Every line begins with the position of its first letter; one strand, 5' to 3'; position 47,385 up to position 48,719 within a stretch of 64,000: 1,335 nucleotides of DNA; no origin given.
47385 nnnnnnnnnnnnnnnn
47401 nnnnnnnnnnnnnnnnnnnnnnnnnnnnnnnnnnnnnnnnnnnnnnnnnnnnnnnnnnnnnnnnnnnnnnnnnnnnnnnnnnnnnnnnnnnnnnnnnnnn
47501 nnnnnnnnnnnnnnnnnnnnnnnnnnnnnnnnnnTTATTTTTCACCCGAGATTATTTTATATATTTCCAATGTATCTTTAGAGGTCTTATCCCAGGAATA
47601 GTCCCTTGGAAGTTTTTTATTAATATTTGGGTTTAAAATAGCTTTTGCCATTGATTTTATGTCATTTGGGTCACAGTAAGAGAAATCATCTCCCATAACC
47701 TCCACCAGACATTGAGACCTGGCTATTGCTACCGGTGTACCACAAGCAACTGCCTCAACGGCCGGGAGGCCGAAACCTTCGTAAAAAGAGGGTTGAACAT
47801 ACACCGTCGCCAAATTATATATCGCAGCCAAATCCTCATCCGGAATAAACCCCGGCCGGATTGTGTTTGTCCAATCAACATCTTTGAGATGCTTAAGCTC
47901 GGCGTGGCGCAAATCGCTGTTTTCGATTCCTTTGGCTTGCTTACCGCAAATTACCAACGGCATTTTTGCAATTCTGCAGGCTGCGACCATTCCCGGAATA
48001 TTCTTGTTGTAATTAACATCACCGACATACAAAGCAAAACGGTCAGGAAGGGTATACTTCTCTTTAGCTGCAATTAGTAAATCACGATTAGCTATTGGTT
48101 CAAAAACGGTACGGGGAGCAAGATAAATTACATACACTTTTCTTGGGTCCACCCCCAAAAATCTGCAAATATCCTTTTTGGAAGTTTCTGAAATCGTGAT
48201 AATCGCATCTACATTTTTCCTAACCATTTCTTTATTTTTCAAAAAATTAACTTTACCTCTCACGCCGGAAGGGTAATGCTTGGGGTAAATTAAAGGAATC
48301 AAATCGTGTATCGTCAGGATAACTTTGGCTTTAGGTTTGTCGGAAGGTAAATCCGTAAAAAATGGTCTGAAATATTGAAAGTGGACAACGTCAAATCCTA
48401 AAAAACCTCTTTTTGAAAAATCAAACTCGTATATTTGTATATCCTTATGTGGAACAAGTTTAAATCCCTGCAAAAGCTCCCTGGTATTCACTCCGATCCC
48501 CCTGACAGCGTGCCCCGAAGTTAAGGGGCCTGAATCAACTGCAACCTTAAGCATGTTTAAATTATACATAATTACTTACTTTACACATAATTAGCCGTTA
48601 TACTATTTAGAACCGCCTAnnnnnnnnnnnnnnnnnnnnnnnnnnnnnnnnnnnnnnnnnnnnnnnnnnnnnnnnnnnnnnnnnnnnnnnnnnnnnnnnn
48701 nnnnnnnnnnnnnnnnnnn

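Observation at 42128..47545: Polyprenyl-phosphate-sugar module: GT2 - DUF2304-like - GtrB-like GT2 - Fcl - PIG-V-like GT-C - DUF2079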

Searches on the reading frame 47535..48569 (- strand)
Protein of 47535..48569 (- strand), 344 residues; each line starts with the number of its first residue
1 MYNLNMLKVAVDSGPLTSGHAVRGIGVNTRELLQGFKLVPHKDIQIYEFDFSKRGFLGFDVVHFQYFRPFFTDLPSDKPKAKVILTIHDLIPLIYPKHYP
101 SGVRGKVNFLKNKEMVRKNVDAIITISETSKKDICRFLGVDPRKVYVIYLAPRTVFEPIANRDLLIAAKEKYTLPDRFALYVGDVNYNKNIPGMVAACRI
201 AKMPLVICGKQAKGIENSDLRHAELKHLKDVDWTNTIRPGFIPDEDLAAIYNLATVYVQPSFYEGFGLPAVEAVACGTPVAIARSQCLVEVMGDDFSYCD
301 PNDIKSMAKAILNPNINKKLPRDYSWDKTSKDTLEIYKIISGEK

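Call 3: search_protein_families(library=pfam, proteins=[window:47535-48569:-], max_evalue=0.01)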
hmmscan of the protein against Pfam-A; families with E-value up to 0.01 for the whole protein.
window:47535-48569:- (344 aa): 4 families
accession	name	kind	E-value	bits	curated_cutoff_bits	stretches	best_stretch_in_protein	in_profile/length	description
PF00534.26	Glycos_transf_1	-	1.7e-21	77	26.4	1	175-313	14-154/172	Glycosyl transferases group 1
PF13692.12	Glyco_trans_1_4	-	1.1e-15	58.6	27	1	180-312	5-137/142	Glycosyl transferases group 1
PF13439.12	Glyco_transf_4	-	2.1e-12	47.8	28.5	1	58-149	72-163/170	Glycosyltransferase Family 4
PF20706.3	GT4-conflict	-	4.9e-08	32.8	26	1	203-295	233-323/385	Family 4 Glycosyltransferase in conflict systems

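Call 13: search_protein_families(library=ncbifam, proteins=[window:47535-48569:-], max_evalue=0.001)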
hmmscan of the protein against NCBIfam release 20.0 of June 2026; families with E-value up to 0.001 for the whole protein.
window:47535-48569:- (344 aa): 16 families
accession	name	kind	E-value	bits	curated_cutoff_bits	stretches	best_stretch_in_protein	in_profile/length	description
TIGR02149.1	glgA_Coryne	subfamily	1.1e-20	74.1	302.4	1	83-296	109-326/391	glycogen synthase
TIGR04047.1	MSMEG_0565_glyc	hypoth_equivalog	1.5e-16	60.5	259.85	1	177-338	194-372/373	MSMEG_0565 family glycosyltransferase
TIGR04157.1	glyco_rSAM_CFB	subfamily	1.6e-11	43.9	400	1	109-299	160-346/406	TIGR04157 family glycosyltransferase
TIGR03449.1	mycothiol_MshA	equivalog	1.6e-10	40.5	462.5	1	119-288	164-338/406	D-inositol-3-phosphate glycosyltransferase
NF053787.1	GlcN_PG_synth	equivalog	2.8e-08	33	480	1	234-313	242-322/361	N-acetylglucosaminyl phosphatidylglycerol synthase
NF038295.1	EPS_HpsP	equivalog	5.5e-08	32.2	550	1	235-338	269-385/388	hormogonium polysaccharide biosynthesis glycosyltransferase HpsP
TIGR02470.1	sucr_synth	equivalog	1.9e-07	29.7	810.4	1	253-335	643-726/784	sucrose synthase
NF041010.1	glycosy_Agl16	equivalog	7.7e-07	28.3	575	1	32-338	55-349/352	glycosylation protein Agl16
TIGR03999.1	thiol_BshA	equivalog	3.8e-06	26.1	273.7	1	245-312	264-333/375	N-acetyl-alpha-D-glucosaminyl L-malate synthase BshA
NF041876.1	EPS_EpsE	equivalog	4.7e-05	22.8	400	1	205-315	248-359/389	exopolysaccharide biosynthesis GT4 family glycosyltransferase EpsE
TIGR03088.1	stp2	hypoth_equivalog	6.5e-05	22.1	409.05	1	101-316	120-337/374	TIGR03088 family PEP-CTERM/XrtA system glycosyltransferase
NF053513.1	Gtran_IagA_BgsA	equivalog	7.1e-05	22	460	1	227-311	208-293/333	LTA glycolipid anchor biosynthesis glycosyltransferase, IagA/BgsA family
NF047684.1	TeichurnBiosyTuaC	equivalog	0.00018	20.5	550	1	76-315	128-352/391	teichuronic acid biosynthesis protein TuaC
NF012028.0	PRK15484.1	subfamily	0.00027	20.2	618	1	216-296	240-320/380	lipopolysaccharide N-acetylglucosaminyltransferase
TIGR02468.1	sucrsPsyn_pln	equivalog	0.00051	17.9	1143.95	1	246-320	560-640/1051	sucrose-phosphate synthase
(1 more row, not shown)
